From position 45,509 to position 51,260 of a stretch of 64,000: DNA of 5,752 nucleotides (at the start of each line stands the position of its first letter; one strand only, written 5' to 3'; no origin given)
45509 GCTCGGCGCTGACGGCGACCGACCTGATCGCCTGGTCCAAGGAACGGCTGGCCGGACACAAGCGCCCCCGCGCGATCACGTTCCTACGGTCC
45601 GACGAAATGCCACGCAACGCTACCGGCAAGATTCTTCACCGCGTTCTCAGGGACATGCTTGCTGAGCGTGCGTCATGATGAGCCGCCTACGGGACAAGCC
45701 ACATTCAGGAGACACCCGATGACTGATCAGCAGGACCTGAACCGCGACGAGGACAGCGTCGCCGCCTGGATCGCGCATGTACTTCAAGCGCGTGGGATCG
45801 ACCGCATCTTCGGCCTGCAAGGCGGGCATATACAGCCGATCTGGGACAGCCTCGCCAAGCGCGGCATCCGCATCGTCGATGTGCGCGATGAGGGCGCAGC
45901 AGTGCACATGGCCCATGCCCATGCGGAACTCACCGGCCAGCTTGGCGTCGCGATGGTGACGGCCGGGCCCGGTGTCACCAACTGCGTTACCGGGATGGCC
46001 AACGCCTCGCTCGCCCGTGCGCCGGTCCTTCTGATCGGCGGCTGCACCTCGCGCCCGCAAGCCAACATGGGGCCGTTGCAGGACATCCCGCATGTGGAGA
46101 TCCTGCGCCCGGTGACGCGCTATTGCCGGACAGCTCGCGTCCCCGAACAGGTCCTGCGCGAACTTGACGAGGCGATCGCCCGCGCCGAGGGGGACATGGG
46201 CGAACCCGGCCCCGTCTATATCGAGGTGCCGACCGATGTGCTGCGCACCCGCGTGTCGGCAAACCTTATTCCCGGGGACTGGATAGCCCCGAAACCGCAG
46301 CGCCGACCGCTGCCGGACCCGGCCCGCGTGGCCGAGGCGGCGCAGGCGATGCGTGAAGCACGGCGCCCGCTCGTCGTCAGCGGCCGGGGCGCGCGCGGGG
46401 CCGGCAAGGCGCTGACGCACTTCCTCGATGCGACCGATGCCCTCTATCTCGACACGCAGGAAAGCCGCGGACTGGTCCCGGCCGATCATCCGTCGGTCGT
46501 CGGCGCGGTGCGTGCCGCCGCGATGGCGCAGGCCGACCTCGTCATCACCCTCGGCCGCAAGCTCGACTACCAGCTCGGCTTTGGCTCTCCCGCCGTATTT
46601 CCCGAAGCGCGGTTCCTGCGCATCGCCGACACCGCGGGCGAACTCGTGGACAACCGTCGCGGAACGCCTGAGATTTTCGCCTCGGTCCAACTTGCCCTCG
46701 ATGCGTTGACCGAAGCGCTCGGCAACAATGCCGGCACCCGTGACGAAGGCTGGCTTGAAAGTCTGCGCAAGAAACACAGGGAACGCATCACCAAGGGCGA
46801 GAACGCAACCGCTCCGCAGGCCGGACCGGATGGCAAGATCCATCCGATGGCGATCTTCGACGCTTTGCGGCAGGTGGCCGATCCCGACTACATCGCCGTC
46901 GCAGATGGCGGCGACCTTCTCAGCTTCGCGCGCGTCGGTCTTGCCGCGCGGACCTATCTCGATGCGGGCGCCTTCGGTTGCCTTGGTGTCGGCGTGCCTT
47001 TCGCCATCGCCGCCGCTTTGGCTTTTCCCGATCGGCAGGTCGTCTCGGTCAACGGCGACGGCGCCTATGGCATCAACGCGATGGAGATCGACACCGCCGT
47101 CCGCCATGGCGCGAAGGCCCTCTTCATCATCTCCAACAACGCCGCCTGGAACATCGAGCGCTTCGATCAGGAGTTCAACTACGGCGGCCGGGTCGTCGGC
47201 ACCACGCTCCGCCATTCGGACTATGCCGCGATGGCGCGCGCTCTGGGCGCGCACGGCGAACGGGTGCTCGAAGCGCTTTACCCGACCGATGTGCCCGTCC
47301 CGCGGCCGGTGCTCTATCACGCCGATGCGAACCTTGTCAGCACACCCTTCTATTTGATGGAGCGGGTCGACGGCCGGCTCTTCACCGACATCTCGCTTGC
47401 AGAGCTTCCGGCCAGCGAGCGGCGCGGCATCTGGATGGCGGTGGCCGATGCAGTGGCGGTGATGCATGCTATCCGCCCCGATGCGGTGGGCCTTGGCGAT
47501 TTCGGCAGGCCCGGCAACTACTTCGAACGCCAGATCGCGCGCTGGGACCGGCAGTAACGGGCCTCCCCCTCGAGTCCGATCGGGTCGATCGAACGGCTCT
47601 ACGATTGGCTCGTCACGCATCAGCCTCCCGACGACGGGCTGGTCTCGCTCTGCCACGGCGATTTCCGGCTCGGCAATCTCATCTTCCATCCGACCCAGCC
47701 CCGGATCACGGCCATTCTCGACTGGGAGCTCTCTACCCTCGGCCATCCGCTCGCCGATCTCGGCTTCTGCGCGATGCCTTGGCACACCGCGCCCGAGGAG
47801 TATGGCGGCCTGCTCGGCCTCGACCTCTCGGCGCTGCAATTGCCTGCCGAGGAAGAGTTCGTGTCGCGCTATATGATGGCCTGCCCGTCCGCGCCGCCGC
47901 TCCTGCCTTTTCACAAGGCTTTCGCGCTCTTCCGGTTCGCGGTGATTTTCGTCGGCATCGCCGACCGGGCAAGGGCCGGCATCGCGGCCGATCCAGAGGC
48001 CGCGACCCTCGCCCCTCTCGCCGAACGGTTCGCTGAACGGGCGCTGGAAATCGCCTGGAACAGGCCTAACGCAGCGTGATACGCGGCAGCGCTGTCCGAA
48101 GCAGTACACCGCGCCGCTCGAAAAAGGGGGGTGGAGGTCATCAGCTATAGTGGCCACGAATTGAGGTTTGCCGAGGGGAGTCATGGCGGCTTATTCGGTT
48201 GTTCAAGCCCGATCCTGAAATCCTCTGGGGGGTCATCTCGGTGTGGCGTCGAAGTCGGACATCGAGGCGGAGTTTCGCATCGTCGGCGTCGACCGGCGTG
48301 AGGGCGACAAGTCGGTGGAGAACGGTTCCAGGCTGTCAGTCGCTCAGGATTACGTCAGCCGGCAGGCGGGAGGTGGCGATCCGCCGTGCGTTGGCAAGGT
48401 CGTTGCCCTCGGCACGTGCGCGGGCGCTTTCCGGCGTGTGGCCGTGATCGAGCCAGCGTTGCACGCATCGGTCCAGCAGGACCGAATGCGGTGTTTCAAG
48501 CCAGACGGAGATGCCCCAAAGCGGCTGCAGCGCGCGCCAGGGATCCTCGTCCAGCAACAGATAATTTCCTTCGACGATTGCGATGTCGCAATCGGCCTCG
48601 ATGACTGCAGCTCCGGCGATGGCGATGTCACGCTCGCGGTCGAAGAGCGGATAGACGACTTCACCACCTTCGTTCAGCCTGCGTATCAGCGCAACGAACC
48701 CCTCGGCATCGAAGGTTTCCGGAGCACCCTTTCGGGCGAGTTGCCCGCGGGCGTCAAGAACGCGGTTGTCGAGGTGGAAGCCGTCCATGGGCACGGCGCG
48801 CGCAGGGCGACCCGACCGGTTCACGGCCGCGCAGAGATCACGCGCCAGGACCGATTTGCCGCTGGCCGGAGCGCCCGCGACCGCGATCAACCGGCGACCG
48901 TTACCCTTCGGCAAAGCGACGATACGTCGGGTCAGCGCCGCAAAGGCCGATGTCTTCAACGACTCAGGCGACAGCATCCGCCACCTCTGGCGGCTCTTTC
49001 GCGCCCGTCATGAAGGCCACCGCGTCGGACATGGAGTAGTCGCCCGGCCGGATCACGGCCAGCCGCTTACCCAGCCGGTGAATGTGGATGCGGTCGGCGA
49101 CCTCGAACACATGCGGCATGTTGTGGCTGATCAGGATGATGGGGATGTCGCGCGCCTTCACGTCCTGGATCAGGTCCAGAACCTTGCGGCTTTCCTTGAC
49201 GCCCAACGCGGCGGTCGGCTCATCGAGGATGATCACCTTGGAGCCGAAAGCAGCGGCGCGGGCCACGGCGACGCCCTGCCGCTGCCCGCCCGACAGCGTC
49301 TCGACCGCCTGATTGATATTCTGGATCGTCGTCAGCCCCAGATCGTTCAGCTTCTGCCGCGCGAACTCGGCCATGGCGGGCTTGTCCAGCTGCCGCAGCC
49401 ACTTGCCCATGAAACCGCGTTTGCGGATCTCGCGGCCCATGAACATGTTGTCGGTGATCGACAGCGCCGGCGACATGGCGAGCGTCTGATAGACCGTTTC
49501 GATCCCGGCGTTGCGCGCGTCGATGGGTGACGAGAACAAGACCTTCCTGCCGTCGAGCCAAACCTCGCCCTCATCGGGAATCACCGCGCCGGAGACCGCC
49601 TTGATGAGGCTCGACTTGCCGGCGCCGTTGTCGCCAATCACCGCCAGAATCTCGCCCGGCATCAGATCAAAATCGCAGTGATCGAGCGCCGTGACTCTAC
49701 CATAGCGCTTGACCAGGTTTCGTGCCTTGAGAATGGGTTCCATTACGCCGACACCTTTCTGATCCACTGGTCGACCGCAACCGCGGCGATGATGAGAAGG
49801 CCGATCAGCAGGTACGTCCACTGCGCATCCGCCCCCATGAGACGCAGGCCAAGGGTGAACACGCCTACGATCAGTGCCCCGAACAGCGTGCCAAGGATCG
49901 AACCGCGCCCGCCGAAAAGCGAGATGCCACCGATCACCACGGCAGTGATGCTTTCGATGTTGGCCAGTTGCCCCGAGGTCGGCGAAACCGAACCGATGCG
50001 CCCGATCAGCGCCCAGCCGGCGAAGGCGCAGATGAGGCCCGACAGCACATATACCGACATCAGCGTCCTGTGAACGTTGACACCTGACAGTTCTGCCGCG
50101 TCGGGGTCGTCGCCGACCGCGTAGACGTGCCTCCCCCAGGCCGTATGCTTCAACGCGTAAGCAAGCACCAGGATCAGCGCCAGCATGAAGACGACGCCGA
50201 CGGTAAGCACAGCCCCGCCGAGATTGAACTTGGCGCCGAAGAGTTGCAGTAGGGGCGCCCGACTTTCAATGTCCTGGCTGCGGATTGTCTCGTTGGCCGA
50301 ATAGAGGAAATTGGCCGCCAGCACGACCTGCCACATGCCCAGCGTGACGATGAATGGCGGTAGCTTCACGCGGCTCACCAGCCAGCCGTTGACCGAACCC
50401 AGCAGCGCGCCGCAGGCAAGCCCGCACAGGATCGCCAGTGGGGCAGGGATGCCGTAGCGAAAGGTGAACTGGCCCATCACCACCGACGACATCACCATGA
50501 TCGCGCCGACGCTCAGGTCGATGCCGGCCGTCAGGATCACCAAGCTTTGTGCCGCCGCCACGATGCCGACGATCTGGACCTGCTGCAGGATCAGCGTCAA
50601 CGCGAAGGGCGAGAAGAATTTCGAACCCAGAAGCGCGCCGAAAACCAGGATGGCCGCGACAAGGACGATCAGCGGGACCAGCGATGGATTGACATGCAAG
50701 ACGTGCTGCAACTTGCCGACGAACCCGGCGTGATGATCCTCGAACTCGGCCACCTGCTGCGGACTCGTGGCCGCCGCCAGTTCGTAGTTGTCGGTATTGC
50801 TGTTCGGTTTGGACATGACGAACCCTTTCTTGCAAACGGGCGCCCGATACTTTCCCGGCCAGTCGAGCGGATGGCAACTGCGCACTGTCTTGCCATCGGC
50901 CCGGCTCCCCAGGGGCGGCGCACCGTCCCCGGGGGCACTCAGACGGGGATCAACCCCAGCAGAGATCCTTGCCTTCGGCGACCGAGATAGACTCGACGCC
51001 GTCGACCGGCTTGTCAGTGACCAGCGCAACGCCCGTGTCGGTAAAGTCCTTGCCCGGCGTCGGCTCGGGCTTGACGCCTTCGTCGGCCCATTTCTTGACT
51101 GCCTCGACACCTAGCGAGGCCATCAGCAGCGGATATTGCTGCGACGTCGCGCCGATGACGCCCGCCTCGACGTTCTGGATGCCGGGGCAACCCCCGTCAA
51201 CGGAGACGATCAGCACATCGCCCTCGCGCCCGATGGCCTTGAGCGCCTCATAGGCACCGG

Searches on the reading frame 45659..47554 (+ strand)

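Call 25: search_protein_families(library=ncbifam, max_evalue=0.00001, proteins=[window:45659-47554:+])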
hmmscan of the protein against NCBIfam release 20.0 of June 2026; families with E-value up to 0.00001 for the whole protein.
window:45659-47554:+ (632 aa): 51 families (the best 25 are shown)
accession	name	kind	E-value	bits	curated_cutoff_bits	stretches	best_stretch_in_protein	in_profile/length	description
NF058623.1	HdaclCoAlyACT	equivalog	2.1e-291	967.7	600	1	24-538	2-517/575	2-hydroxyacyl-CoA lyase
NF004516.0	PRK05858.1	equivalog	5.1e-103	345.4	587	1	35-538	14-511/548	acetolactate synthase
NF006122.0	PRK08266.1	subfamily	1.3e-72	245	571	1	37-536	9-498/543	hypothetical protein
NF006187.0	PRK08322.1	equivalog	5.7e-71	239.6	509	1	37-539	7-505/548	acetolactate synthase large subunit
NF006378.0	PRK08617.1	equivalog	3.8e-69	233.5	510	1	31-537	7-513/556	acetolactate synthase AlsS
TIGR00118.1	acolac_lg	equivalog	6.8e-67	226.2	538.35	1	35-537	4-509/557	biosynthetic-type acetolactate synthase large subunit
NF006052.0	PRK08199.1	subfamily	1.8e-65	221.3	539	1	32-537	8-512/559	thiamine pyrophosphate protein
NF006721.0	PRK09259.1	equivalog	6.2e-65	219.9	557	1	31-536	15-524/574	oxalyl-CoA decarboxylase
NF005712.0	PRK07524.1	subfamily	8.6e-64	215.9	500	1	35-536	6-503/536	5-guanidino-2-oxopentanoate decarboxylase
TIGR02418.1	acolac_catab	equivalog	2.5e-63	214.4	551.1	1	35-537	2-504/539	acetolactate synthase AlsS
NF005713.0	PRK07525.1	subfamily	6e-63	213.2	620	2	38-304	12-279/592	sulfoacetaldehyde acetyltransferase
NF005860.0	PRK07789.1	equivalog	1.7e-60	205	881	1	21-537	23-552/615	acetolactate synthase large subunit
TIGR03457.1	sulphoacet_xsc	equivalog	8.8e-60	202.6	676.4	1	39-536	9-527/579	sulfoacetaldehyde acetyltransferase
NF004710.0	PRK06048.1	equivalog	2.2e-57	194.8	976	1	34-536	10-511/561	acetolactate synthase large subunit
NF006524.0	PRK08978.1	equivalog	2.6e-57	194.4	738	1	35-537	4-499/548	acetolactate synthase 2 catalytic subunit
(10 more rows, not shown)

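Call 50: search_protein_families(library=pfam, max_evalue=0.001, proteins=[window:45659-47554:+])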
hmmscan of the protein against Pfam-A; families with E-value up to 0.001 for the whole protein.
window:45659-47554:+ (632 aa): 5 families
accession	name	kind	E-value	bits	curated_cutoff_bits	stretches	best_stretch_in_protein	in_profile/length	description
PF02776.23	TPP_enzyme_N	-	2.4e-35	121.3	26.8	1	34-143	3-114/119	Thiamine pyrophosphate enzyme, N-terminal TPP binding domain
PF02775.26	TPP_enzyme_C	-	2.1e-27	96.2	21.9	1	430-536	18-127/151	Thiamine pyrophosphate enzyme, C-terminal TPP binding domain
PF00205.28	TPP_enzyme_M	-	8.8e-20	71.2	30.4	1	224-350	1-137/137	Thiamine pyrophosphate enzyme, central domain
PF01636.29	APH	-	1.3e-14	54.9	23.2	1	535-631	42-136/239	Phosphotransferase enzyme family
PF06293.20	Kdo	-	0.00057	19.8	21.3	1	517-605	44-137/207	Lipopolysaccharide kinase (Kdo/WaaP) family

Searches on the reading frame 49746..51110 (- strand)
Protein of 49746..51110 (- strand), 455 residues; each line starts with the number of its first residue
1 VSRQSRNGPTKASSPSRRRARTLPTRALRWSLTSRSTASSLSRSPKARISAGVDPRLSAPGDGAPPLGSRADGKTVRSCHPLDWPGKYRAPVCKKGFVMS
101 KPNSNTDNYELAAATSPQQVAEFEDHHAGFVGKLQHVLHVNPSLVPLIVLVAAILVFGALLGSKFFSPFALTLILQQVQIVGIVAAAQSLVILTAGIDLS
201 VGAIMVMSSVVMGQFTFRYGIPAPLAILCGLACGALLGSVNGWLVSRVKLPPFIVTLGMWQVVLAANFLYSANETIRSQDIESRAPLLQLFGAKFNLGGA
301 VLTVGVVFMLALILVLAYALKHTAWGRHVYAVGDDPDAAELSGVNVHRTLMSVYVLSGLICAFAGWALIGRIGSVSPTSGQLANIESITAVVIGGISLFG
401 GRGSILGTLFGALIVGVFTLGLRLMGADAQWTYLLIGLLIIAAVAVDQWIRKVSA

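Call 25: search_protein_families(library=ncbifam, max_evalue=0.00001, proteins=[window:49746-51110:-])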
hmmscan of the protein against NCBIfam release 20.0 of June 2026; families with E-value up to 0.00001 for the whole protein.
window:49746-51110:- (455 aa): 11 families
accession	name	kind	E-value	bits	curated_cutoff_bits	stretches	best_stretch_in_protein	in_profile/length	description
NF007067.0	PRK09512.1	equivalog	2.1e-51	175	398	1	141-448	20-318/321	ribose ABC transporter permease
NF040906.3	GguB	equivalog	2.9e-51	174.8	450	2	305-451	227-373/375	multiple monosaccharide ABC transporter permease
NF007014.0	PRK09478.1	equivalog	1.6e-45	156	386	1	146-448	21-329/336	galactose/methyl galactoside ABC transporter permease MglC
NF007252.0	PRK09699.1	equivalog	3.7e-45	154.6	396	1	147-451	29-325/326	D-allose ABC transporter permease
NF008630.0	PRK11618.1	equivalog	5.8e-43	147.4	363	1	145-452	7-314/331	galactofuranose ABC transporter, permease protein YjfF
NF008441.0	PRK11285.1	equivalog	1.4e-42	146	378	1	146-452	31-328/333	L-arabinose ABC transporter permease AraH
NF011961.0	PRK15432.1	equivalog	1.3e-37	129.9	388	1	148-452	14-309/344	autoinducer 2 ABC transporter permease LsrC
NF011612.1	PRK15038.1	equivalog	3.4e-33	115.2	500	1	147-444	9-302/322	autoinducer 2 ABC transporter permease LsrD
NF041862.1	YtfT_transport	equivalog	8.1e-26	90.9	535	1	172-446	57-323/339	galactofuranose ABC transporter, ATP-binding protein YtfT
TIGR03408.1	urea_trans_UrtC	equivalog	7.7e-12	45.6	296.2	1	223-446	88-306/313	urea ABC transporter permease subunit UrtC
TIGR03409.1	urea_trans_UrtB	equivalog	9e-11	42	250.3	1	226-440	66-274/291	urea ABC transporter permease subunit UrtB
